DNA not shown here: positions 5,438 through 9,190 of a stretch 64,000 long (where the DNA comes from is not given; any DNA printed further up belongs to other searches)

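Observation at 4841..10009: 1722-aa giant K/E-rich protein with amphipathic Gly-rich segments, flanked by a Wzz-like gene and small coiled-coil ORFs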

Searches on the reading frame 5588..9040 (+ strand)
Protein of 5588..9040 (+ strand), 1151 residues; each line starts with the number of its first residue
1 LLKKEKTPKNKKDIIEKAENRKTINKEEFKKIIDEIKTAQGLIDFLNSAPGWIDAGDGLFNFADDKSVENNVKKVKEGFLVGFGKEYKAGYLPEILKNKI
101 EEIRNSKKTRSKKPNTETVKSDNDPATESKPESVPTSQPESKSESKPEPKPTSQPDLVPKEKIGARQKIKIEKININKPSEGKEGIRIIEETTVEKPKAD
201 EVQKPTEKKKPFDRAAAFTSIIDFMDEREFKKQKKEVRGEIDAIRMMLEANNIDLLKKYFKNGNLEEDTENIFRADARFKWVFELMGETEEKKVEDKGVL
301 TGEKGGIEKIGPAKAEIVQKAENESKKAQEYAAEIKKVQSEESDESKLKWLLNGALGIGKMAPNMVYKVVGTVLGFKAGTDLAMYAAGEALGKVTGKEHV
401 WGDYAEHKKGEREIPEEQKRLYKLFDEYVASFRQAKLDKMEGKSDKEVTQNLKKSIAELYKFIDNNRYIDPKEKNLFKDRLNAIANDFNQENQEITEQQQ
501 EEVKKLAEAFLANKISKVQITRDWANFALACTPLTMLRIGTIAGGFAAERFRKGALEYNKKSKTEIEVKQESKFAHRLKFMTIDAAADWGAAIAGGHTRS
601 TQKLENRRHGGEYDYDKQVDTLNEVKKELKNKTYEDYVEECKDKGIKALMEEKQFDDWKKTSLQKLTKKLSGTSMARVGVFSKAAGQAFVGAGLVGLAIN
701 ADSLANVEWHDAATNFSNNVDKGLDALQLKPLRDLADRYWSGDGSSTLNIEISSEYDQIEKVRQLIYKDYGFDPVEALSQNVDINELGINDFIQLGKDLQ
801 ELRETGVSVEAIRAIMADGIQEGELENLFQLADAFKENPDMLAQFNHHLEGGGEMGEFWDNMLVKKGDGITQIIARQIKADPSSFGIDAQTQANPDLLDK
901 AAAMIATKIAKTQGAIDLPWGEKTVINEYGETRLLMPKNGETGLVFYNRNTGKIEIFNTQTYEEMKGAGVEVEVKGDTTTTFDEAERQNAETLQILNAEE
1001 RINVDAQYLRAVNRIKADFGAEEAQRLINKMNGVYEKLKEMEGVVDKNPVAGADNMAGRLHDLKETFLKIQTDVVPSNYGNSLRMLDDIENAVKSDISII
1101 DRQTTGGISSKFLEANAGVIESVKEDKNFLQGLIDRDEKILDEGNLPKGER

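Call 23: search_protein_representatives(protein=window:5588-9040:+)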
Query: 1151 residues. Proteins with E-value up to 0.001 (for the whole library): 39; up to 1e-10: 12; up to 1e-30: 2. The best 39 are listed.
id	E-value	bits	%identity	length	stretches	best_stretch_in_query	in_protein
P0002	0.0e+00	1719.8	93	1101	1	1-853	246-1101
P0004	9.9e-61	222.7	53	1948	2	963-1112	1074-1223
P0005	7.1e-24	100.7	32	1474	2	863-1126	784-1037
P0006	9.2e-24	100.3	38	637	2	11-149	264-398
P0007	4.8e-16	74.8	41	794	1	147-300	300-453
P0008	2.7e-15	72.3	32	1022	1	358-608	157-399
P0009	3.0e-14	68.8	27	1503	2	321-593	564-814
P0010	2.4e-12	62.5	28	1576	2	358-621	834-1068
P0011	3.0e-12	62.2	31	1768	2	357-596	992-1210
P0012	7.6e-12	60.9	30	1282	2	335-594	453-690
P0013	2.9e-11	58.9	28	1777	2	782-912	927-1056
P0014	1.0e-10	57.1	30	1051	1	327-574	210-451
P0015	6.3e-10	54.5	28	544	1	343-586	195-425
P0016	1.1e-09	53.7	31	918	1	358-596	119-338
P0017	4.3e-09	51.7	31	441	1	402-572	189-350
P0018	2.5e-08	49.2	30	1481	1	376-577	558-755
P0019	2.6e-08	49.1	33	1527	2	337-556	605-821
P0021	1.8e-07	46.4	31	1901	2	360-591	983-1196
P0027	2.2e-05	39.4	29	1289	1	356-608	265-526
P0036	1.2e-04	37.0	26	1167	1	398-610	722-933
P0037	1.5e-04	36.7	27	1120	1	275-595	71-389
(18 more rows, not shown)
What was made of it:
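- Tried and rejected: The full HMMER scan (call 23) is what revealed the family.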

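Call 69: list_cluster_members(proteins=[P0004, P0008, P0013, P0014, P0018, P0019, P0021, P0027, P0036, P0037])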
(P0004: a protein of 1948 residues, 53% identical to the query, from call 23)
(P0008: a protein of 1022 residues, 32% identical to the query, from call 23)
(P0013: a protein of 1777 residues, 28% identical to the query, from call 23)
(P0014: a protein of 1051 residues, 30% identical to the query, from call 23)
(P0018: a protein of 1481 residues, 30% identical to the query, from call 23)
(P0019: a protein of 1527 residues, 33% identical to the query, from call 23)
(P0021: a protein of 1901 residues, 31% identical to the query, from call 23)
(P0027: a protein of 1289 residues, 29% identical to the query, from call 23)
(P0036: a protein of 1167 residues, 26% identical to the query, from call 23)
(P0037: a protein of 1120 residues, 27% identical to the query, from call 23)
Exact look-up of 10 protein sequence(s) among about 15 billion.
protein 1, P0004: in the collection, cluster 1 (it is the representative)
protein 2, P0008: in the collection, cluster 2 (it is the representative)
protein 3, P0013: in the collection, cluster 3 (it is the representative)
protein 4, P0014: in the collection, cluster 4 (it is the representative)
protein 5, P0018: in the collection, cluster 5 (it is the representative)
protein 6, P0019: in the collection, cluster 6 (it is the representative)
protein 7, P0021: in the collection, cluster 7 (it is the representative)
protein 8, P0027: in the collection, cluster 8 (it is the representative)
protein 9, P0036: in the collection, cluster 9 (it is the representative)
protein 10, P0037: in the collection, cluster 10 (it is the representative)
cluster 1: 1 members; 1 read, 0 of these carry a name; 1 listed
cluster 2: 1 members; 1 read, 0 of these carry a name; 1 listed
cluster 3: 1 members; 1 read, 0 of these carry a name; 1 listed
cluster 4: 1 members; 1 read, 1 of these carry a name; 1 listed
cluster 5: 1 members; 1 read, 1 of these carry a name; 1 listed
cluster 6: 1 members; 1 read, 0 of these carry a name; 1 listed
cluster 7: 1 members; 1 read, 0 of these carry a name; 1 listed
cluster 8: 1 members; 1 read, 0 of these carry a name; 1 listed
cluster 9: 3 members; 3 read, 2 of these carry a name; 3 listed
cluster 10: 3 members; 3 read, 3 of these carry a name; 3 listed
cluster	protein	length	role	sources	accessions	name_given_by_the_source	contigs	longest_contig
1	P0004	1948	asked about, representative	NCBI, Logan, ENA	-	-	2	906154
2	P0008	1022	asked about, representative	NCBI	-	-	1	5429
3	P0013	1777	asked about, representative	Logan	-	-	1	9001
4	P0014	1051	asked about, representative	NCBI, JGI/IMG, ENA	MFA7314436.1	MAG: hypothetical protein WC025_00700 [Candidatus Magasanikbacteria bacterium]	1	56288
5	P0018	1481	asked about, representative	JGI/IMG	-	hypothetical protein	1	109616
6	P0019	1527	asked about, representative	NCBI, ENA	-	-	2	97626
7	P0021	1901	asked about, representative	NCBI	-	-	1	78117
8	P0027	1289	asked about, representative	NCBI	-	-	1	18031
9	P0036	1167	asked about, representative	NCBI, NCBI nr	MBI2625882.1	hypothetical protein HYW68_02440, partial [Candidatus Parcubacteria bacterium] | hypothetical protein [Candidatus Parcubacteria bacterium]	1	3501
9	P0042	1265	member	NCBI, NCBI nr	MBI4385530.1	hypothetical protein HY573_01735, partial [Candidatus Parcubacteria bacterium] | hypothetical protein [Candidatus Parcubacteria bacterium]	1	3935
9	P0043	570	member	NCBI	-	-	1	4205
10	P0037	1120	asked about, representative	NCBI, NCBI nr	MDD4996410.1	MAG: hypothetical protein PHW15_03005 [Patescibacteria group bacterium] | hypothetical protein [Patescibacteria group bacterium]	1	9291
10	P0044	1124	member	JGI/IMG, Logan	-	hypothetical protein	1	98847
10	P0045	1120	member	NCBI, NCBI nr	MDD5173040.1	MAG: hypothetical protein PHG59_02765 [Patescibacteria group bacterium] | hypothetical protein [Patescibacteria group bacterium]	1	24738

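Call 70: find_encoding_contigs(protein=P0018, flank=6000, max_places=1)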
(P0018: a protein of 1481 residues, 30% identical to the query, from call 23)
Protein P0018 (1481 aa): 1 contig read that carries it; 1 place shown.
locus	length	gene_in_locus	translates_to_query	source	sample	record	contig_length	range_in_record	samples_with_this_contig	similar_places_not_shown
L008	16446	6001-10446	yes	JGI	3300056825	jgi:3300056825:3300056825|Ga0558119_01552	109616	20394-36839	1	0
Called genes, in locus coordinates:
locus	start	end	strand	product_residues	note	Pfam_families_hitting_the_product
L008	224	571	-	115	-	PF00453:Ribosomal_L20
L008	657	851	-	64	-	PF01632:Ribosomal_L35p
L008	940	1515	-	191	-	PF05198:IF3_N, PF00707:IF3_C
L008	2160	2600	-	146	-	PF01668:SmpB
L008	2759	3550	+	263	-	-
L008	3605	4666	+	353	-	-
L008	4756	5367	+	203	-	PF02706:Wzz (faint)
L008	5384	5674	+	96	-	-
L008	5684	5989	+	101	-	-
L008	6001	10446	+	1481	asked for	-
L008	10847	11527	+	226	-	-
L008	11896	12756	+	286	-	-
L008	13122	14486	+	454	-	PF17957:Big_7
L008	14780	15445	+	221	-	-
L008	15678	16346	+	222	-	-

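Call 71: find_encoding_contigs(protein=P0014, flank=6000, max_places=1)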
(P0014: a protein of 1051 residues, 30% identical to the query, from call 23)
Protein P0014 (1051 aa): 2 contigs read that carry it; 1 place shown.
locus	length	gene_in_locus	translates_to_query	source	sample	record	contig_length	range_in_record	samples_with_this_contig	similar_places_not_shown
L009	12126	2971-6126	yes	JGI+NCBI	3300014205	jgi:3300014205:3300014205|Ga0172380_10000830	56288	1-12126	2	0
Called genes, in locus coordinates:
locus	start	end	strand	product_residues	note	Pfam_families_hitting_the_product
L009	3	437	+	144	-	?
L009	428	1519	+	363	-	-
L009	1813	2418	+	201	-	PF02706:Wzz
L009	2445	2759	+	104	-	-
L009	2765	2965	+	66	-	-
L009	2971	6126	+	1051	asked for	-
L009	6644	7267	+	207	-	-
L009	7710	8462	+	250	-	-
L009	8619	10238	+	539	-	-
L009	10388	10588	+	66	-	-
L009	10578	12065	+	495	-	PF04932:Wzy_C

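Call 74: search_protein_families(library=pfam, proteins=[L008:5384-5674:+, L009:2445-2759:+, L008:5684-5989:+, L009:2765-2965:+], max_evalue=1)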
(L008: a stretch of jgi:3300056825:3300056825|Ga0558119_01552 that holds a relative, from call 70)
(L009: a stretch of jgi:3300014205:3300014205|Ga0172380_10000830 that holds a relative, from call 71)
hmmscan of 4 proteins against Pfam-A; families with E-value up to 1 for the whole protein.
L008:5384-5674:+ (96 aa): 2 families
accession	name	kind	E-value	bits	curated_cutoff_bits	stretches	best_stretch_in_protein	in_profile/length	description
PF03037.21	KMP11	-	0.024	15.8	28.3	1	37-85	22-70/90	Kinetoplastid membrane protein 11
PF15134.11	CEP15-like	-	0.051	14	27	1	33-92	24-83/110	Centrosomal protein 15-like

L009:2445-2759:+ (104 aa): 3 families
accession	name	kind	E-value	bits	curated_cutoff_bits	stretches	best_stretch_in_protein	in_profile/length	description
PF05873.17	Mt_ATP-synt_D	-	0.015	15.6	27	1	41-104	57-120/154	ATP synthase D chain, mitochondrial (ATP5H)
PF16320.10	Ribosomal_L12_N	-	0.036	14.2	25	1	30-56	2-28/48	Ribosomal protein L7/L12 dimerisation domain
PF11594.13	Med28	-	0.15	13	29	1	45-90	47-92/102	Mediator complex subunit 28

L008:5684-5989:+ (101 aa): 2 families
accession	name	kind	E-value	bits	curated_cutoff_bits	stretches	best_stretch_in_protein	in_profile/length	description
PF07739.18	TipAS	-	0.0019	19.1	23.8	1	24-76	24-76/117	TipAS antibiotic-recognition domain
PF10198.14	Ada3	-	0.024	15.1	24.5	1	27-46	69-88/127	Histone acetyltransferases subunit 3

L009:2765-2965:+ (66 aa): 2 families
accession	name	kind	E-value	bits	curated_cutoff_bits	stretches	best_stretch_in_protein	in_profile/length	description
PF04055.27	Radical_SAM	-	0.011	16.3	29.5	1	13-65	85-137/166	Radical SAM superfamily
PF20369.3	DUF6664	-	0.046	14.8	27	1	17-61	29-73/105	Family of unknown function (DUF6664)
